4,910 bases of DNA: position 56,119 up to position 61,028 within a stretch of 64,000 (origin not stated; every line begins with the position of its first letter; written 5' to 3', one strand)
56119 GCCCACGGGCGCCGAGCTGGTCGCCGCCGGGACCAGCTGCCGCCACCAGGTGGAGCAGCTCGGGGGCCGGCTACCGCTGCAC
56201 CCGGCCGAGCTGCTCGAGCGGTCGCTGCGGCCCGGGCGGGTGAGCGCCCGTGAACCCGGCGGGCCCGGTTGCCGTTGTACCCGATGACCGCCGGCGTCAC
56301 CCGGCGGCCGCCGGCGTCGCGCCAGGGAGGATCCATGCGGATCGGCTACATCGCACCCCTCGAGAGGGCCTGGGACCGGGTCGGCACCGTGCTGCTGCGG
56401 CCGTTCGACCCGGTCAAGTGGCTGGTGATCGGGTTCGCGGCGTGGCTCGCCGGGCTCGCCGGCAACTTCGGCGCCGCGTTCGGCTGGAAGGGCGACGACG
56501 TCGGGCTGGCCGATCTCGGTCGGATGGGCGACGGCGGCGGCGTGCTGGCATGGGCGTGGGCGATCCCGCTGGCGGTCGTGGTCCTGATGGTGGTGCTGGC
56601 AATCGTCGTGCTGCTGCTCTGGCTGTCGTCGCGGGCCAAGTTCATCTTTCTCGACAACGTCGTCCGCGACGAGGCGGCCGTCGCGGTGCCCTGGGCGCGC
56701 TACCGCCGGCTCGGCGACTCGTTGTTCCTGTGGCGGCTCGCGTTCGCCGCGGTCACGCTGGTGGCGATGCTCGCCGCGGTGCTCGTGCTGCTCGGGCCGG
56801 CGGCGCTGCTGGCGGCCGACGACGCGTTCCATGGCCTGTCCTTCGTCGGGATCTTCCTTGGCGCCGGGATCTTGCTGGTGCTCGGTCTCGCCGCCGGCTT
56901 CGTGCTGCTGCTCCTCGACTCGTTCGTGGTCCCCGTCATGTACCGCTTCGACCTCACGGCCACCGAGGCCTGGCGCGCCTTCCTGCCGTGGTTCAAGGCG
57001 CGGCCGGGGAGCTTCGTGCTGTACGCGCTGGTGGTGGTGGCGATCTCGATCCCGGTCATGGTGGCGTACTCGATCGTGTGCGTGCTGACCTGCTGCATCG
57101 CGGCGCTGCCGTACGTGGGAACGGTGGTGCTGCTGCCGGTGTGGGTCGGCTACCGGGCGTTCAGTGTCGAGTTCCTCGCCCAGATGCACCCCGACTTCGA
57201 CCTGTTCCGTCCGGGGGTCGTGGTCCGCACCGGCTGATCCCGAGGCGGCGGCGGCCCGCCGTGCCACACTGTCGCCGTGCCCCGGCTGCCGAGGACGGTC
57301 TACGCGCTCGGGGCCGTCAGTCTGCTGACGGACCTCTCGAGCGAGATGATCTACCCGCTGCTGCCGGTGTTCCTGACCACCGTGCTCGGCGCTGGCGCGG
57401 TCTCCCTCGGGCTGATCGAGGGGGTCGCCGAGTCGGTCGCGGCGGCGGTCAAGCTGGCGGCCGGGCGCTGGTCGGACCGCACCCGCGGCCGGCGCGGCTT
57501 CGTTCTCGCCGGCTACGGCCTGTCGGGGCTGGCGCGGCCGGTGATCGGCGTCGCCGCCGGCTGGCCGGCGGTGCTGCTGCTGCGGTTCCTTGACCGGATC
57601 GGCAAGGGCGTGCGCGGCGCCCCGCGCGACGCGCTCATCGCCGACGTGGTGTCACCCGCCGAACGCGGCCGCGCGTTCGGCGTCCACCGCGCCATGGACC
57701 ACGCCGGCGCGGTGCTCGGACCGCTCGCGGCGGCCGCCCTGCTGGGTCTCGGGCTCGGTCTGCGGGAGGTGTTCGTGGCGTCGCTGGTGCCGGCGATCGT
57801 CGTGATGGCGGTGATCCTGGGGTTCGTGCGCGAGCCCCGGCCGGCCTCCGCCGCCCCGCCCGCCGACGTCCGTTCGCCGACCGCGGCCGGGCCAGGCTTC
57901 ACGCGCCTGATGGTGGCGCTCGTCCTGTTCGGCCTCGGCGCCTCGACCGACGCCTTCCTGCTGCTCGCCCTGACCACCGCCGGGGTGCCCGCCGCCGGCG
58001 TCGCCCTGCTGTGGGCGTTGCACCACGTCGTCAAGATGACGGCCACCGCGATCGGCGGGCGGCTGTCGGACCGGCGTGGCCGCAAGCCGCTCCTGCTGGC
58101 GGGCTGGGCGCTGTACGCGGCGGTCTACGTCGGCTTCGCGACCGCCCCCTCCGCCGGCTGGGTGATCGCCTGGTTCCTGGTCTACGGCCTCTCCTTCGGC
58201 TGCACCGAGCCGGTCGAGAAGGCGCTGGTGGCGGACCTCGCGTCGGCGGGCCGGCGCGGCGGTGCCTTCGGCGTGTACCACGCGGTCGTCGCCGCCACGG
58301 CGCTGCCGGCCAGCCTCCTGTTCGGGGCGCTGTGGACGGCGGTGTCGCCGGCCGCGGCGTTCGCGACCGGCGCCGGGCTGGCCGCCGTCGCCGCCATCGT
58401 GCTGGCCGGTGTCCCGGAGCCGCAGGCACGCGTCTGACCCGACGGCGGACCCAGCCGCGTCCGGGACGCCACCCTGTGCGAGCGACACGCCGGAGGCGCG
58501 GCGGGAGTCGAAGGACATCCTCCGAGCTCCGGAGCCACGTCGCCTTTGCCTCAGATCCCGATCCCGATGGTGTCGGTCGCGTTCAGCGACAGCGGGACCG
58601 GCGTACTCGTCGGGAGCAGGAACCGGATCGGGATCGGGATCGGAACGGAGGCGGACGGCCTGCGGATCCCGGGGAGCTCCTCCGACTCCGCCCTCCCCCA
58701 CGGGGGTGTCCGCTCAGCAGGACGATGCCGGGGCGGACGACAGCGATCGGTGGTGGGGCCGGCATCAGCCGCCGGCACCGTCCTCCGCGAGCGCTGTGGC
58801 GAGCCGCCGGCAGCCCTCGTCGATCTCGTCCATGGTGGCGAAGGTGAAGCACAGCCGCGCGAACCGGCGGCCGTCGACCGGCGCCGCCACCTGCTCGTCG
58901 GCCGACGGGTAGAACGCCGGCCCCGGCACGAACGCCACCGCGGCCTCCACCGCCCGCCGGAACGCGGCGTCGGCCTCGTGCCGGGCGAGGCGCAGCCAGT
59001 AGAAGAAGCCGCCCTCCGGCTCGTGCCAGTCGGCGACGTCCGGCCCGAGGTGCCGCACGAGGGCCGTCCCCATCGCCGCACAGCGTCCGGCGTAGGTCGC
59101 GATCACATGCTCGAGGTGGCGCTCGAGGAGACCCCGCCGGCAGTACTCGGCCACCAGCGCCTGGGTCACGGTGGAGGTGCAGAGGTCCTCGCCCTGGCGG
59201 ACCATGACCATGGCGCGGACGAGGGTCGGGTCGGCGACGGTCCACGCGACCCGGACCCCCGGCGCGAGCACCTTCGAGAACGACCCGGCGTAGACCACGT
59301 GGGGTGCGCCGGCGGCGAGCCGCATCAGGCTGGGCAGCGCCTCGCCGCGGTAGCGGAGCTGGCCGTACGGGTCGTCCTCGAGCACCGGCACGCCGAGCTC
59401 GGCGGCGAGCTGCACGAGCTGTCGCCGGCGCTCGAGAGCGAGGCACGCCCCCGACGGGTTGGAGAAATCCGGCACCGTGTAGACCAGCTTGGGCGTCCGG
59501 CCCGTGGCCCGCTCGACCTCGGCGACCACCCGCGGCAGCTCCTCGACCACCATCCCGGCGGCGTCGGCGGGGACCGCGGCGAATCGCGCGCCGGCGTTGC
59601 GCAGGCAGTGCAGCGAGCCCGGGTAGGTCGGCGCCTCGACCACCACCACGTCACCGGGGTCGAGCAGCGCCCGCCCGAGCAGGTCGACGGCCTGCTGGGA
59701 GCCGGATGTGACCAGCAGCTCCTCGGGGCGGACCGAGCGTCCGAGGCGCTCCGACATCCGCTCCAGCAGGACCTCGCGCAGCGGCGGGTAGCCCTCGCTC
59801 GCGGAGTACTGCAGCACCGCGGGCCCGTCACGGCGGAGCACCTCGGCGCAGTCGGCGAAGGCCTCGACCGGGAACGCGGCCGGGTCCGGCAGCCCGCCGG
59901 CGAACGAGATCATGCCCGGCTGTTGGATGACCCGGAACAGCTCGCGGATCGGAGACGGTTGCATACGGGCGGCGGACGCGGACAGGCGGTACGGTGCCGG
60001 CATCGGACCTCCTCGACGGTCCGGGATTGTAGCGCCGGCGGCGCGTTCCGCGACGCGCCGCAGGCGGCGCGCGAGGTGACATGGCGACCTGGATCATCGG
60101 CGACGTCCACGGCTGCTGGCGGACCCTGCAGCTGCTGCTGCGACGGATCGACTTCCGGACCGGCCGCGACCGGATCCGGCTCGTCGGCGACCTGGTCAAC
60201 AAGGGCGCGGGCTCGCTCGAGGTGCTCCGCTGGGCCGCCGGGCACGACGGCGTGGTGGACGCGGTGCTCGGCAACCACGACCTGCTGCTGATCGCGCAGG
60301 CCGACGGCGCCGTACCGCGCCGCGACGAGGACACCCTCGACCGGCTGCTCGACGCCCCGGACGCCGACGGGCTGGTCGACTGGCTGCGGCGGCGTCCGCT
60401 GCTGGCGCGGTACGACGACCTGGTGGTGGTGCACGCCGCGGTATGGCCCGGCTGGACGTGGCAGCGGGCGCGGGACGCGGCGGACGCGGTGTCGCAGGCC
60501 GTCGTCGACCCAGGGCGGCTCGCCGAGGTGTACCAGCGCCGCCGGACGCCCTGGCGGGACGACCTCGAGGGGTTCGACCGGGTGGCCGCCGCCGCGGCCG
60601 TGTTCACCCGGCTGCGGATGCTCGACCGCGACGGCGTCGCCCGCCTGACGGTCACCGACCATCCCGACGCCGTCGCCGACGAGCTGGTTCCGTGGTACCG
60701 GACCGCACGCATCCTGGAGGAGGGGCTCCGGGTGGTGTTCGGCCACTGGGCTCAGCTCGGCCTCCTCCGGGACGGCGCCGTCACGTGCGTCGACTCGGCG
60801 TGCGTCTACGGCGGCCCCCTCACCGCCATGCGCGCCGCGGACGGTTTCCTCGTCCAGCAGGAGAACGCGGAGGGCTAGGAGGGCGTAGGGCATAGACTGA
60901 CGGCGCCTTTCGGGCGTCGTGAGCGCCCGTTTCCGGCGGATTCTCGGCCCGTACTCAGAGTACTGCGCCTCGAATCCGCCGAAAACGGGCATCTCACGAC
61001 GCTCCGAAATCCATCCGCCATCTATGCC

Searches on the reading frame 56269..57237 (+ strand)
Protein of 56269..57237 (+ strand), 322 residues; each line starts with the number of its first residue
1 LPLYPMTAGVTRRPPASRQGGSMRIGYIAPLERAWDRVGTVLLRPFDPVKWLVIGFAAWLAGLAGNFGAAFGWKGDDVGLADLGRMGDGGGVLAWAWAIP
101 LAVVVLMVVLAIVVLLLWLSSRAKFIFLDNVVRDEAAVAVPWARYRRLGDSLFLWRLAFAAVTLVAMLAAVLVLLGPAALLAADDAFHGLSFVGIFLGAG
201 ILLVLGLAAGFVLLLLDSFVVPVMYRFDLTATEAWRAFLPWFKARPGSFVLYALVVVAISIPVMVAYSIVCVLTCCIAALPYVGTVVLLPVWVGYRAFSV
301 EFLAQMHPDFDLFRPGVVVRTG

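Call 18: search_protein_families(library=pfam, proteins=[window:56269-57237:+], max_evalue=0.001)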
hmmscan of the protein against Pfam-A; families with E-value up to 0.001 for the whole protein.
window:56269-57237:+ (322 aa): 1 family
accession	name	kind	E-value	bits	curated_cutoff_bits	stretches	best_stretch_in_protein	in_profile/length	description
PF24400.1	DUF7544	-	4.6e-30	105.3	27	1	31-293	7-250/302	Family of unknown function (DUF7544)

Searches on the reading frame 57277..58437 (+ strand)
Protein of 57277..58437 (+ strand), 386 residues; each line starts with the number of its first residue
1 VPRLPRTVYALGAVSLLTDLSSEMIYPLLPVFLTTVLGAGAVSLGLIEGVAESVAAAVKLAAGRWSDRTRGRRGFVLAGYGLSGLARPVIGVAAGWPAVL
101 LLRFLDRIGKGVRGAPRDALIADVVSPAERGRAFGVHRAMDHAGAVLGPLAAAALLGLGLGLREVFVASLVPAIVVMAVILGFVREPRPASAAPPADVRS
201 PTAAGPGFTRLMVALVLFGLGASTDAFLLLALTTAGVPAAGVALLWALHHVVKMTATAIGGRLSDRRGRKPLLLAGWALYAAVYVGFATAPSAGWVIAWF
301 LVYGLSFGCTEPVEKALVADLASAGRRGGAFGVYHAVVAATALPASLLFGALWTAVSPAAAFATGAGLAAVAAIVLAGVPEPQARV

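Call 18: search_protein_families(library=pfam, proteins=[window:57277-58437:+], max_evalue=0.001)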
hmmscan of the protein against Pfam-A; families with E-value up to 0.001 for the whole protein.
window:57277-58437:+ (386 aa): 3 families
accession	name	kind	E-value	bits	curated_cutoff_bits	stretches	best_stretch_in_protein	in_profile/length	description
PF07690.21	MFS_1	-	4.1e-38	131.6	33.4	2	14-238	4-235/347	Major Facilitator Superfamily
PF12832.13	MFS_1_like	-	0.00019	21.1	25.2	1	211-362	217-371/373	MFS_1 like family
PF00083.30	Sugar_tr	-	0.00062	19.2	22.3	1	248-380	295-438/452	Sugar (and other) transporter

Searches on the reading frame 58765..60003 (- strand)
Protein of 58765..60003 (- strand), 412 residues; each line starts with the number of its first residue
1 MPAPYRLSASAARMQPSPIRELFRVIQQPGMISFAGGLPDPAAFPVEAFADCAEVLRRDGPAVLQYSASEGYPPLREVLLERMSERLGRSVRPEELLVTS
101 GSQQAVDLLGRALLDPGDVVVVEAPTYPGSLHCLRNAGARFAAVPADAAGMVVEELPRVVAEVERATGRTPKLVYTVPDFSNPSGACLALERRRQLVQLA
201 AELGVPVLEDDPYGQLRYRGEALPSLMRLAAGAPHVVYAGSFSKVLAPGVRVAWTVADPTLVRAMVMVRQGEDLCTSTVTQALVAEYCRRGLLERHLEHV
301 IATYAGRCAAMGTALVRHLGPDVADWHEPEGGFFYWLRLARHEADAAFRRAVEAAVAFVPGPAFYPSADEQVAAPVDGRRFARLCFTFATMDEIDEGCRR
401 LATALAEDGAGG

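Call 18: search_protein_families(library=pfam, proteins=[window:58765-60003:-], max_evalue=0.001)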
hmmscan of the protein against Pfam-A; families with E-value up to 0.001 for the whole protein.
window:58765-60003:- (412 aa): 2 families
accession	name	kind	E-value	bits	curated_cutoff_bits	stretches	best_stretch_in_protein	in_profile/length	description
PF00155.27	Aminotran_1_2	-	2.6e-32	112.9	19.7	1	51-401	28-361/361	Aminotransferase class I and II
PF12897.13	Asp_aminotransf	-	2.3e-14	53.5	27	1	120-404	127-408/421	Aspartate amino-transferase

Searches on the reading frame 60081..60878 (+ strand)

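Call 18: search_protein_families(library=pfam, proteins=[window:60081-60878:+], max_evalue=0.001)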
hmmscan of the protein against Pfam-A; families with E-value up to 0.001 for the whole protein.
window:60081-60878:+ (265 aa): 1 family
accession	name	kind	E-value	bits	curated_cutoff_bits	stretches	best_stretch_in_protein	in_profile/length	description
PF00149.33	Metallophos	-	1.7e-09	38.9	21.5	1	2-120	2-116/191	Calcineurin-like phosphoesterase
